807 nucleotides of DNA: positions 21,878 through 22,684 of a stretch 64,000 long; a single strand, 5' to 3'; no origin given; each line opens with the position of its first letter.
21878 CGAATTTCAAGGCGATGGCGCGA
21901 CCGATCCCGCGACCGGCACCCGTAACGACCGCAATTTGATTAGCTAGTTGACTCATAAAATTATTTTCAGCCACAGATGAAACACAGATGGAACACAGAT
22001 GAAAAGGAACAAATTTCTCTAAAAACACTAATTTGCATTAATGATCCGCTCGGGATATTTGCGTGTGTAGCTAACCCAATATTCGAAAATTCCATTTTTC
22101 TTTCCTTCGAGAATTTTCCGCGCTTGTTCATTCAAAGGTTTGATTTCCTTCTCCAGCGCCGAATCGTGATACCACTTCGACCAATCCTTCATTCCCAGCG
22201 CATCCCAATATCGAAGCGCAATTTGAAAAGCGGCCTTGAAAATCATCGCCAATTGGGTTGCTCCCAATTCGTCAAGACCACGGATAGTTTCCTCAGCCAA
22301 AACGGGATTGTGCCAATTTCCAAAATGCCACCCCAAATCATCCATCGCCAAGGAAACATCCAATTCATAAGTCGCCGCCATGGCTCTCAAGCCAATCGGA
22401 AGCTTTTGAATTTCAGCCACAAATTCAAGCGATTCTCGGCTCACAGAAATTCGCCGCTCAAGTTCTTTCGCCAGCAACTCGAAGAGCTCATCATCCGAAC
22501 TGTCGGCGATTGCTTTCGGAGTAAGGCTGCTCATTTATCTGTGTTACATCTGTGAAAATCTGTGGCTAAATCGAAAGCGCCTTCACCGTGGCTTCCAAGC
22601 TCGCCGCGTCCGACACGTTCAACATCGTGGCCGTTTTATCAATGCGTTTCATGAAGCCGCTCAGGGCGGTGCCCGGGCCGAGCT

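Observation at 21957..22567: Extra ORF inserted in the fabD-fabG-acpP-fabF operon, bracketed by about 31-bp imperfect inverted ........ repeats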

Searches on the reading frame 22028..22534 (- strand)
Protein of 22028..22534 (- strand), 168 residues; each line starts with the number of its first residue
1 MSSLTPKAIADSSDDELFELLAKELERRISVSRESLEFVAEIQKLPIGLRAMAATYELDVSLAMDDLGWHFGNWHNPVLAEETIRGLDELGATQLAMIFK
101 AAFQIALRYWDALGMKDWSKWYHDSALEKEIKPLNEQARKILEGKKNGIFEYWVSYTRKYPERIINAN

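Call 9: search_protein_families(library=pfam, proteins=[window:22028-22534:-], max_evalue=1)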
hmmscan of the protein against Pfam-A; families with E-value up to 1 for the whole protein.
window:22028-22534:- (168 aa): 2 families
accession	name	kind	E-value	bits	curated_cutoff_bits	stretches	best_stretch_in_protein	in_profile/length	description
PF14300.12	DMP19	-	8.8e-07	29.9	25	1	44-139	2-95/112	DMP19-like protein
PF05194.17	UreE_C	-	0.27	11.9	23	0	62-82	12-32/87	UreE urease accessory protein, C-terminal domain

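Call 10: search_protein_families(library=ncbifam, proteins=[window:22028-22534:-], max_evalue=1)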
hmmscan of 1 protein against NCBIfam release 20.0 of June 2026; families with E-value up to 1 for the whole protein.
window:22028-22534:- (168 aa): 1 family
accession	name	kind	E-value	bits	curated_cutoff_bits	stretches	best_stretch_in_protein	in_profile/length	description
TIGR02642.1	phage_xxxx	hypoth_equivalog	0.16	11.6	101.4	1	43-143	45-145/267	TIGR02642 family protein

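Call 12: find_homologous_proteins(query=window:22028-22534:-, max_evalue=0.001)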
Query window:22028-22534:- (168 aa): 354 proteins with E <= 0.001 among 481 candidates; the best 120 are listed.
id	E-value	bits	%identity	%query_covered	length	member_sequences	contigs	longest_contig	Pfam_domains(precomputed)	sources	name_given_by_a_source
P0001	2.2e-106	371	100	100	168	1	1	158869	PF14300.13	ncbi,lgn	-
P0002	2.0e-88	312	84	100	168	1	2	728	PF14300.13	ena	-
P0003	1.3e-87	310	83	100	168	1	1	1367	PF14300.13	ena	-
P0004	1.3e-87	310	84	98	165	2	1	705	PF14300.13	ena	-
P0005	1.5e-87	310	83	100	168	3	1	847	PF14300.13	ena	-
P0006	2.7e-87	309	83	100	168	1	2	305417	PF14300.13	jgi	jgi:hypothetical protein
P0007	7.9e-87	307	82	100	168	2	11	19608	PF14300.13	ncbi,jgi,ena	-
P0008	1.3e-86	307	82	100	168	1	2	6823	PF14300.13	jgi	jgi:hypothetical protein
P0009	1.8e-86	306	82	100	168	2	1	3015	PF14300.13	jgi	jgi:hypothetical protein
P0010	1.9e-86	306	82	100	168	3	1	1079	PF14300.13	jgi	jgi:hypothetical protein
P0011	5.1e-86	305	82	100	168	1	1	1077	PF14300.13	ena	-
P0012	1.1e-85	304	81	100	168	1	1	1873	-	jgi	jgi:hypothetical protein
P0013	1.0e-84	300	82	100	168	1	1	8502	PF14300.13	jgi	-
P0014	3.3e-84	299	79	100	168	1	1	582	PF14300.13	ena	-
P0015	1.7e-83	296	79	100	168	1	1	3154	PF14300.13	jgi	jgi:hypothetical protein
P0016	4.7e-83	295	81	100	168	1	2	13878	PF14300.13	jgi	jgi:hypothetical protein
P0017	1.6e-82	293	80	100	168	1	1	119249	-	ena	-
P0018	2.0e-82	293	80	100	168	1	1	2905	PF14300.13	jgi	jgi:hypothetical protein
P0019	3.3e-82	292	79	100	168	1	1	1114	PF14300.13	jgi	jgi:hypothetical protein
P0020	1.2e-81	290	78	100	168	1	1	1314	PF14300.13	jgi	jgi:hypothetical protein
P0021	1.3e-79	284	76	99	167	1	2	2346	PF14300.13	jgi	jgi:hypothetical protein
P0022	4.2e-79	282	76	100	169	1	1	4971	PF14300.13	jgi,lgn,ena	-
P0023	5.3e-76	272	74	100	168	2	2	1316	PF14300.13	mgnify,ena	mgnify:CR=1 FL=1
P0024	3.5e-73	263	80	90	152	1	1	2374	PF14300.13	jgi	jgi:hypothetical protein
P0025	2.2e-71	257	69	98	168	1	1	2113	PF14300.13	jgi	jgi:hypothetical protein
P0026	4.8e-69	249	67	98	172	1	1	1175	PF14300.13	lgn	-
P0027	1.4e-68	248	68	100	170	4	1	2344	PF14300.13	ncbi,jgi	jgi:hypothetical protein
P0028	1.4e-68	248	68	98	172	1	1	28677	PF14300.13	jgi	jgi:hypothetical protein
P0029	2.3e-67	244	66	98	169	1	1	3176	PF14300.13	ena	-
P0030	3.3e-67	243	68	98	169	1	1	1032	PF14300.13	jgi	jgi:hypothetical protein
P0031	4.3e-67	243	65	100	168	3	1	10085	-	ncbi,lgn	-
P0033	2.5e-66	241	65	96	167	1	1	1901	PF14300.13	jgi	jgi:hypothetical protein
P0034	3.7e-66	240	64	100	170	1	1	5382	PF14300.13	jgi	jgi:hypothetical protein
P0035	4.2e-66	240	66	98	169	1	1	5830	PF14300.13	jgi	jgi:hypothetical protein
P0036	4.3e-66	240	66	98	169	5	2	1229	PF14300.13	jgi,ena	jgi:hypothetical protein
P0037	5.5e-66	239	66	98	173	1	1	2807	PF14300.13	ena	-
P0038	5.9e-66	239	65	100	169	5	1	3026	PF14300.13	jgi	jgi:hypothetical protein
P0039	1.1e-65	239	63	100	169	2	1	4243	PF14300.13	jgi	-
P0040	1.3e-65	238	66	98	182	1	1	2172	PF14300.13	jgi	jgi:hypothetical protein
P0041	1.3e-65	238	64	100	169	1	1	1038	PF14300.13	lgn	-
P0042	3.4e-65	237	65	98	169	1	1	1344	PF14300.13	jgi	jgi:hypothetical protein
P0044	4.8e-65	236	65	100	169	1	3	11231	PF14300.13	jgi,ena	-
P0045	8.3e-65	236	65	98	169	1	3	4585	PF14300.13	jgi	jgi:hypothetical protein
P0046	8.7e-65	236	64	98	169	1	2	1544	PF14300.13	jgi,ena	-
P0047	2.1e-64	234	65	98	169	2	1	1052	PF14300.13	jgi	jgi:hypothetical protein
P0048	2.5e-64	234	65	98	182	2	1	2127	PF14300.13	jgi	-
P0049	2.5e-64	234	64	96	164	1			PF14300.13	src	-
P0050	3.9e-64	233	66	91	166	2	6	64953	PF14300.13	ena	-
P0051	4.7e-64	233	64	98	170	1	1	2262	PF14300.13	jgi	jgi:hypothetical protein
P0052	1.1e-63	232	64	98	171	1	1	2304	PF14300.13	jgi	jgi:hypothetical protein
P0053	1.2e-63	232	66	94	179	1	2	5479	PF14300.13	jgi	jgi:hypothetical protein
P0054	1.8e-63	231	63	98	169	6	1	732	PF14300.13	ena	-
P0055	2.1e-63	231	64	96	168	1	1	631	PF14300.13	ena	-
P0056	2.6e-63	231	64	98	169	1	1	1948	PF14300.13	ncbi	-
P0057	3.3e-63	230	62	98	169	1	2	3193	PF14300.13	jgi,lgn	jgi:hypothetical protein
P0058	3.6e-63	230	63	99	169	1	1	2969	PF14300.13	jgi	jgi:hypothetical protein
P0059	4.4e-63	230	65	96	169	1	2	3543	PF14300.13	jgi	jgi:hypothetical protein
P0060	6.6e-63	229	64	96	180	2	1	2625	PF14300.13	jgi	-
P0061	8.5e-63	229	64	96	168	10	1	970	PF14300.13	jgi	-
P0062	9.0e-63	229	63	98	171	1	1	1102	PF14300.13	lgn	-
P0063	9.5e-63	229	61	100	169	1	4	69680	PF14300.13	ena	-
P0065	1.2e-62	229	63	98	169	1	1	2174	PF14300.13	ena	-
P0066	1.3e-62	229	61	98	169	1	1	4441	PF14300.13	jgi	jgi:hypothetical protein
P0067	1.5e-62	228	63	98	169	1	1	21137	PF14300.13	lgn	-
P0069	1.8e-62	228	64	98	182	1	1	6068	PF14300.13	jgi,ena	-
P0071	1.8e-62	228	64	96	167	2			PF14300.13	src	-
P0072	1.9e-62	228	63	98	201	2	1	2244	PF14300.13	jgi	jgi:hypothetical protein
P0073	2.1e-62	228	61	98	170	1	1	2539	PF14300.13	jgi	jgi:hypothetical protein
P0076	4.0e-62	227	64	98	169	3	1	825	PF14300.13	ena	-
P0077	5.4e-62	227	63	96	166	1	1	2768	PF14300.13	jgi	jgi:hypothetical protein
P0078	5.6e-62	226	64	100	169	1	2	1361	PF14300.13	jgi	jgi:hypothetical protein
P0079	6.8e-62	226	63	98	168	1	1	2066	PF14300.13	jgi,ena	-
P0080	7.0e-62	226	62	98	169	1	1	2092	PF14300.13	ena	-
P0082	8.3e-62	226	64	96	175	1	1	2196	PF14300.13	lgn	-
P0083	8.9e-62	226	65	96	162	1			PF14300.13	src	-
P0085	1.5e-61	225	62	98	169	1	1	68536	PF14300.13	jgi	jgi:hypothetical protein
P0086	1.6e-61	225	64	98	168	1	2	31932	PF14300.13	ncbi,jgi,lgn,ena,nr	ncbi:MAG TPA: hypothetical protein VK615_06530 [Candidatus Binatia bacterium]|nr:hypothetical protei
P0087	1.8e-61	225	62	98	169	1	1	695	PF14300.13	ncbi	-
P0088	1.8e-61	225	64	98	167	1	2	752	PF14300.13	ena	-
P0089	1.9e-61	225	83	70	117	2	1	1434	PF14300.13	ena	-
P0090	2.0e-61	225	61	96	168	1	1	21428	PF14300.13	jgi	jgi:hypothetical protein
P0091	2.7e-61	224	63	98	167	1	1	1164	PF14300.13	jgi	jgi:hypothetical protein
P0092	2.9e-61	224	62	98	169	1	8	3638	PF14300.13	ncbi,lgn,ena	-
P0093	3.4e-61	224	62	96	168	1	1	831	PF14300.13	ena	-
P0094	4.2e-61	224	63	98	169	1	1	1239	PF14300.13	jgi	jgi:hypothetical protein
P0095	4.6e-61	223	61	100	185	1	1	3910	PF14300.13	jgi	jgi:hypothetical protein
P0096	4.9e-61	223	62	96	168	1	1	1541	PF14300.13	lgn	-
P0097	6.0e-61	223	62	96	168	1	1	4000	PF14300.13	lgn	-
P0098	6.8e-61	223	61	98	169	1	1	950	PF14300.13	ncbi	-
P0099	7.2e-61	223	60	98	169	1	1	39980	PF14300.13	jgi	jgi:hypothetical protein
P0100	8.1e-61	223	62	98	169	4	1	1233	PF14300.13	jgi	-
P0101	9.0e-61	223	60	98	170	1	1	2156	PF14300.13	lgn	-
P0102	1.1e-60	222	59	98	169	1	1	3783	PF14300.13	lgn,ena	-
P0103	1.2e-60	222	62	98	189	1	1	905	PF14300.13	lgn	-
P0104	2.0e-60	221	60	96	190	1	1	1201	PF14300.13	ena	-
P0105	2.9e-60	221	60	98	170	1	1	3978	PF14300.13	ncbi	-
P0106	3.2e-60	221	61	96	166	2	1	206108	PF14300.13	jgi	jgi:hypothetical protein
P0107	3.4e-60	221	63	98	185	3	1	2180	PF14300.13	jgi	jgi:hypothetical protein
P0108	3.8e-60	220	59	98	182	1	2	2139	PF14300.13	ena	-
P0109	4.2e-60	220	63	98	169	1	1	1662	PF14300.13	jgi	jgi:hypothetical protein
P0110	4.9e-60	220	62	98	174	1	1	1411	PF14300.13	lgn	-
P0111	5.6e-60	220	64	96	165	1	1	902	PF14300.13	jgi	jgi:hypothetical protein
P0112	5.7e-60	220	61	100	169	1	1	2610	PF14300.13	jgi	jgi:hypothetical protein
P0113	5.8e-60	220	64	98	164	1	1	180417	PF14300.13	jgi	jgi:hypothetical protein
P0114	5.9e-60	220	61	96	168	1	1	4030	PF14300.13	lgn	-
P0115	7.4e-60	220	62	98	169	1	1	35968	PF14300.13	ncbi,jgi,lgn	jgi:hypothetical protein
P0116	1.0e-59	219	59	98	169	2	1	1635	PF14300.13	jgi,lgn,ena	-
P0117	1.1e-59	219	65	85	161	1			PF14300.13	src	-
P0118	1.2e-59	219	59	96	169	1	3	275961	PF14300.13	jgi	jgi:hypothetical protein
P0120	1.9e-59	218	80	70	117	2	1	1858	PF14300.13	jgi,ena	-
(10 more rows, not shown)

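Call 13: find_encoding_contigs(protein=window:22028-22534:-, flank=10000, max_places=10)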
Protein window:22028-22534:- (168 aa): 1 contig read that carries it; 1 place shown.
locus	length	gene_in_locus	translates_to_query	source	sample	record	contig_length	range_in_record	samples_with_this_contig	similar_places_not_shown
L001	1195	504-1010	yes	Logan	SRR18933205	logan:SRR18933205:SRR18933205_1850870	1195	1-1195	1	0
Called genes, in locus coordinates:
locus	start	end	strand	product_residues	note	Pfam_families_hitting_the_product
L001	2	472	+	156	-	?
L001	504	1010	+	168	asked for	PF14300:DMP19 (weak)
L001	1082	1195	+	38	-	?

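Call 14: find_encoding_contigs(protein=P0006, flank=6000, max_places=3)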
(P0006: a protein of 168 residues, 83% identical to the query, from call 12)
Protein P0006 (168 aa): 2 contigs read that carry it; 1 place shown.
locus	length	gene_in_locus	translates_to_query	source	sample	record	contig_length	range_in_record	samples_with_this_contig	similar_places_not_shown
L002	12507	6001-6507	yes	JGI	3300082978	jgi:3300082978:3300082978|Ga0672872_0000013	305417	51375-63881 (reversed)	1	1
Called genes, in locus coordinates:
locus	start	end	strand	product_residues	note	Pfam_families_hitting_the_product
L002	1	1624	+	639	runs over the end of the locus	PF00474:SSF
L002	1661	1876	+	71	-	-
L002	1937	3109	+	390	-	PF10509:GalKase_gal_bdg, PF00288:GHMP_kinases_N, PF08544:GHMP_kinases_C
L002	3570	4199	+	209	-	PF00041:fn3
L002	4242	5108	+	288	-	-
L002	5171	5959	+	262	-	PF05690:ThiG, PF00977:His_biosynth (faint)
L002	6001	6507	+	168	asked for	PF14300:DMP19 (weak)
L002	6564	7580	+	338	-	PF00294:PfkB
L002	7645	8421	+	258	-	PF02548:Pantoate_transf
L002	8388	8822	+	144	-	-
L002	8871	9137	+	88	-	-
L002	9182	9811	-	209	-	PF02230:Abhydrolase_2, PF12146:Hydrolase_4 (faint)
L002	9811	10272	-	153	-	PF14376:Haem_bd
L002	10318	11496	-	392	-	PF00072:Response_reg, PF01627:Hpt (weak), PF00072:Response_reg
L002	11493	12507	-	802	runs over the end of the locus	PF00512:HisKA, PF02518:HATPase_c, PF00072:Response_reg, PF01627:Hpt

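Call 15: find_encoding_contigs(protein=P0017, flank=6000, max_places=3)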
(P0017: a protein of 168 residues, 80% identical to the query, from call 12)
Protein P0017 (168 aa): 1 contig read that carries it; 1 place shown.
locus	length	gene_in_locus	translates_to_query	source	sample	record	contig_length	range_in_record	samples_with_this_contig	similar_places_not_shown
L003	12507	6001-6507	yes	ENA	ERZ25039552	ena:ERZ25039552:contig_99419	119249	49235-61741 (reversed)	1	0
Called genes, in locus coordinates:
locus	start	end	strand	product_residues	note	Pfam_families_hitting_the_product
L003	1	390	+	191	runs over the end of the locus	PF13302:Acetyltransf_3, PF13420:Acetyltransf_4, PF00583:Acetyltransf_1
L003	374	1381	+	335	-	PF02899:Phage_int_SAM_1, PF00589:Phage_integrase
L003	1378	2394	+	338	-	PF13689:DUF4154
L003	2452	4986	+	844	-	PF17152:CHASE8, PF00672:HAMP, PF01590:GAF, PF13185:GAF_2 (weak), PF13492:GAF_3 (weak), PF00512:HisKA, PF02518:HATPase_c, PF00072:Response_reg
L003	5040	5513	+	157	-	PF00698:Acyl_transf_1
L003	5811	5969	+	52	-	-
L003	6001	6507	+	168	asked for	-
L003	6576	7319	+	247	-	PF00106:adh_short, PF08659:KR, PF13561:adh_short_C2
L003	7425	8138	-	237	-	PF00150:Cellulase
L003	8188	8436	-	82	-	-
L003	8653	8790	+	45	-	-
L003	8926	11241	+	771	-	PF00933:Glyco_hydro_3, PF01915:Glyco_hydro_3_C, PF14310:Fn3-like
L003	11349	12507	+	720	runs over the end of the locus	PF07730:HisKA_3, PF02518:HATPase_c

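Call 16: find_encoding_contigs(protein=P0028, flank=6000, max_places=3)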
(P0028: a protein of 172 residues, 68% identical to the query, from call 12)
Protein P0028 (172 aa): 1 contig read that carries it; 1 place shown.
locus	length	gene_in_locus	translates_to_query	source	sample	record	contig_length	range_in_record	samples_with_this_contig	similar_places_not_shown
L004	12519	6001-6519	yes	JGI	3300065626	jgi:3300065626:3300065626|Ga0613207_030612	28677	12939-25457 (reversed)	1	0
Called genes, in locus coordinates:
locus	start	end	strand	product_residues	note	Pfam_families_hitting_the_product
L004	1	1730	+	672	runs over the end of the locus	PF00580:UvrD-helicase, PF01443:Viral_helicase1 (faint), PF13245:AAA_19, PF13604:AAA_30 (faint), PF13361:UvrD_C, PF13538:UvrD_C_2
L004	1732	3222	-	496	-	PF00069:Pkinase, PF07714:PK_Tyr_Ser-Thr, PF01636:APH (faint), PF03109:ABC1 (weak), PF14531:Kinase-like (weak)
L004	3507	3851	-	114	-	-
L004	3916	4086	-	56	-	-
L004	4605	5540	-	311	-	-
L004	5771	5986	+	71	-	-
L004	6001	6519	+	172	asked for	PF14300:DMP19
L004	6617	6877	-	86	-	-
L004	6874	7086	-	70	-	PF09720:Unstab_antitox (faint)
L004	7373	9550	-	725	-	PF00561:Abhydrolase_1, PF12146:Hydrolase_4, PF12697:Abhydrolase_6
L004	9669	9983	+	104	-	PF04255:DUF433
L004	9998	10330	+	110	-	PF18480:DUF5615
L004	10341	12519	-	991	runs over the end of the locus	PF00069:Pkinase, PF07714:PK_Tyr_Ser-Thr, PF06271:RDD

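Call 17: find_encoding_contigs(protein=P0106, flank=6000, max_places=3)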
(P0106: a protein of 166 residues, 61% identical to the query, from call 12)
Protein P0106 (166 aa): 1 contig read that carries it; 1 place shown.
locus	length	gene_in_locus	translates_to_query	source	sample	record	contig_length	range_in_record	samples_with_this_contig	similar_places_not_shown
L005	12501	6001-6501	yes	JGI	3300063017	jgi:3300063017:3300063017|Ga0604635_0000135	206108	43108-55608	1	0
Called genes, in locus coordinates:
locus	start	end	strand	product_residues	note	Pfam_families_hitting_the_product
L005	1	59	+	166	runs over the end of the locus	-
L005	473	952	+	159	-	PF08906:T6SS_Tdi1_C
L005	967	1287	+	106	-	-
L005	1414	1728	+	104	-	-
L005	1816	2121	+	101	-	-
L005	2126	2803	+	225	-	-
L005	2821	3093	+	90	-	-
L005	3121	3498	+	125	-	-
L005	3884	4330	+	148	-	-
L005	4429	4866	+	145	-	-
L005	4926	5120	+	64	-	-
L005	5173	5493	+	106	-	-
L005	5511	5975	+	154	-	PF00903:Glyoxalase, PF13669:Glyoxalase_4 (weak)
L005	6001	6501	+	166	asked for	PF14300:DMP19 (weak)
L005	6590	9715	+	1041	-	-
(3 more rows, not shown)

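Call 42: list_cluster_members(proteins=[P0001, P0007, P0086])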
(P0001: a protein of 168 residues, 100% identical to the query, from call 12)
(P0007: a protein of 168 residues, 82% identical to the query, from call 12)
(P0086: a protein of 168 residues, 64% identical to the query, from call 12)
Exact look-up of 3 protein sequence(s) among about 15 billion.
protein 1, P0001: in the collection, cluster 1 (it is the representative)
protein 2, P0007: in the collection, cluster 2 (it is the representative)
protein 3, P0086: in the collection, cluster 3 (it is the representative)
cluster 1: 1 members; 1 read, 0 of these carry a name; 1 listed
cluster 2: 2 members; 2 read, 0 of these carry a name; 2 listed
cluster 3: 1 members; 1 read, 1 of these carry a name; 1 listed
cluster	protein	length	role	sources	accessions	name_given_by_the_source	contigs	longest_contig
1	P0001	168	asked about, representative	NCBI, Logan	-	-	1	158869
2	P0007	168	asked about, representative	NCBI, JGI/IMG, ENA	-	-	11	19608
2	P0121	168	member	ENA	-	-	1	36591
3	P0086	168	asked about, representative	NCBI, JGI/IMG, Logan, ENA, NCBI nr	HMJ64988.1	MAG TPA: hypothetical protein VK615_06530 [Candidatus Binatia bacterium] | hypothetical protein [Candidatus Binatia bacterium]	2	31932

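Call 50: find_encoding_contigs(protein=P0007, flank=3000, max_places=6)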
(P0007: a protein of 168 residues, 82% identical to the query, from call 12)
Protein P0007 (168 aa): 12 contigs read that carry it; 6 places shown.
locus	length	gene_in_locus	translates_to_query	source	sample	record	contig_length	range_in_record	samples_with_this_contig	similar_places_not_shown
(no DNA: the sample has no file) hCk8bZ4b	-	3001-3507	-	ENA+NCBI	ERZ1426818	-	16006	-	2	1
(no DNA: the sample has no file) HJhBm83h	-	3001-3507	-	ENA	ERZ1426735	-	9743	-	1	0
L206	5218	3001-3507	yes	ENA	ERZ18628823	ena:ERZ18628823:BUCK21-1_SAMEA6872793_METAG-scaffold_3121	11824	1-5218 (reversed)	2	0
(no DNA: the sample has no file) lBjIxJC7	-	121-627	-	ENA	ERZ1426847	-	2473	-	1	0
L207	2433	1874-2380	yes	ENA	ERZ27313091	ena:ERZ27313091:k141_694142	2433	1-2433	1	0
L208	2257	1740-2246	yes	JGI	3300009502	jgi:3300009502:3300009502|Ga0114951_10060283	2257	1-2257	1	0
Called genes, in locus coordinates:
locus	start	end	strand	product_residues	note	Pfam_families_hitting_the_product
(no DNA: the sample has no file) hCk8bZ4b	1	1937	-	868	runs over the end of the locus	PF11369:DUF3160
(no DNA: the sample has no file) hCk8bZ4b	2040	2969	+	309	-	PF00698:Acyl_transf_1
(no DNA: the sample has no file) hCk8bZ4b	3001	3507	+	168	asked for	PF14300:DMP19 (weak)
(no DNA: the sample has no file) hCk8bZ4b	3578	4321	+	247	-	PF00106:adh_short, PF08659:KR, PF13561:adh_short_C2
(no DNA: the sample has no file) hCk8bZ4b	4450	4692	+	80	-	PF00550:PP-binding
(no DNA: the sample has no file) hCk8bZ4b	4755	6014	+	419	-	PF00109:ketoacyl-synt, PF02801:Ketoacyl-synt_C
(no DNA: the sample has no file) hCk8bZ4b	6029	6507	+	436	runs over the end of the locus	PF02885:Glycos_trans_3N, PF00591:Glycos_transf_3, PF07831:PYNP_C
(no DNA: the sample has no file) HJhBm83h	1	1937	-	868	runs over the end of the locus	PF11369:DUF3160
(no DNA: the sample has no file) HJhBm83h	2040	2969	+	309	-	PF00698:Acyl_transf_1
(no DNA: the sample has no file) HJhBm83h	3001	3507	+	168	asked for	PF14300:DMP19 (weak)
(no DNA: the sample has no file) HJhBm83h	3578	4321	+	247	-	PF00106:adh_short, PF08659:KR, PF13561:adh_short_C2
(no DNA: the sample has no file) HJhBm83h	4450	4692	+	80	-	PF00550:PP-binding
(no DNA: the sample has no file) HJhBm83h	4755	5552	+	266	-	?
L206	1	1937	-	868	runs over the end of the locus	PF11369:DUF3160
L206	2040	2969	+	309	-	PF00698:Acyl_transf_1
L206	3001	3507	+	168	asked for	PF14300:DMP19 (weak)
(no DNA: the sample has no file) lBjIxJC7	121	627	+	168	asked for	PF14300:DMP19 (weak)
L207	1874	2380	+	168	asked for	PF14300:DMP19 (weak)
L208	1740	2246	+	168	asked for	PF14300:DMP19 (weak)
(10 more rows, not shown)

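Call 51: find_encoding_contigs(protein=P0016, flank=3000, max_places=3)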
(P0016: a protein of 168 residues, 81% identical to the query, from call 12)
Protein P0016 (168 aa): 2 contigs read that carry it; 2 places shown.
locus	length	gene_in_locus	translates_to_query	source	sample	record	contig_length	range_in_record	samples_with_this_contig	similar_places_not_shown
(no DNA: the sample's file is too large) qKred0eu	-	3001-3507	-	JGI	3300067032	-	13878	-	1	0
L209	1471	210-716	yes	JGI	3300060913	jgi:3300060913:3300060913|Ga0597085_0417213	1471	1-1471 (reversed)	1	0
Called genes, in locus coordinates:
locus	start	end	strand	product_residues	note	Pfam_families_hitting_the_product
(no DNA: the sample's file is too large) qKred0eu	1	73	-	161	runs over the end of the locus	PF01590:GAF, PF13185:GAF_2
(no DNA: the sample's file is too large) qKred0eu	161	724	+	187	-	PF13302:Acetyltransf_3, PF13420:Acetyltransf_4, PF00583:Acetyltransf_1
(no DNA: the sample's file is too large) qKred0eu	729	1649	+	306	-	PF02899:Phage_int_SAM_1, PF13102:Phage_int_SAM_5 (faint), PF00589:Phage_integrase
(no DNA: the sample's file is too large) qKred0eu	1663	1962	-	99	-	PF07876:Dabb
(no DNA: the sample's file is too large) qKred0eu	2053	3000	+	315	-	PF00698:Acyl_transf_1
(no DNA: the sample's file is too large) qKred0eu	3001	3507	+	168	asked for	PF14300:DMP19 (weak)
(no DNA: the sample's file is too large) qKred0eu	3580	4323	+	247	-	PF00106:adh_short, PF08659:KR, PF13561:adh_short_C2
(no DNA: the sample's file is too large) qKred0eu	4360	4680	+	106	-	PF00550:PP-binding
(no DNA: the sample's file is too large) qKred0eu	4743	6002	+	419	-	PF00109:ketoacyl-synt, PF02801:Ketoacyl-synt_C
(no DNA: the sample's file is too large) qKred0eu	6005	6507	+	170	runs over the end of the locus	PF01337:Barstar (weak)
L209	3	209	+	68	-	?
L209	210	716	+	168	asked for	PF14300:DMP19 (weak)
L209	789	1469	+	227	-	?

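Call 52: find_encoding_contigs(protein=P0022, flank=3000, max_places=3)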
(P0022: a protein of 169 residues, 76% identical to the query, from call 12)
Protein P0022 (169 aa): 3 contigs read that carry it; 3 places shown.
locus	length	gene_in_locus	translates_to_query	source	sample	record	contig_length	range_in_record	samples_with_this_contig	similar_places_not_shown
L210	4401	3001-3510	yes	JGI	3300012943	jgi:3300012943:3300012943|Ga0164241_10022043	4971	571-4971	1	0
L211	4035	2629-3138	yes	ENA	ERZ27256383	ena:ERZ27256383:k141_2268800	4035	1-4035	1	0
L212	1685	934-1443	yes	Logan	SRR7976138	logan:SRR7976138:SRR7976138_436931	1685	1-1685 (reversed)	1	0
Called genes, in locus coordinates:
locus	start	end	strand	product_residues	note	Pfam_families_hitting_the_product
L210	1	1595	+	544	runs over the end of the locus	PF02838:Glyco_hydro_20b, PF00728:Glyco_hydro_20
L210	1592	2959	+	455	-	-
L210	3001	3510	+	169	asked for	PF14300:DMP19 (weak)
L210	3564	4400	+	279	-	?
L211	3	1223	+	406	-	?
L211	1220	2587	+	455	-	-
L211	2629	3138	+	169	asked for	PF14300:DMP19 (weak)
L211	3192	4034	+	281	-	?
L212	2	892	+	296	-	?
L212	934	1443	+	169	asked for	PF14300:DMP19 (weak)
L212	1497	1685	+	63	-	?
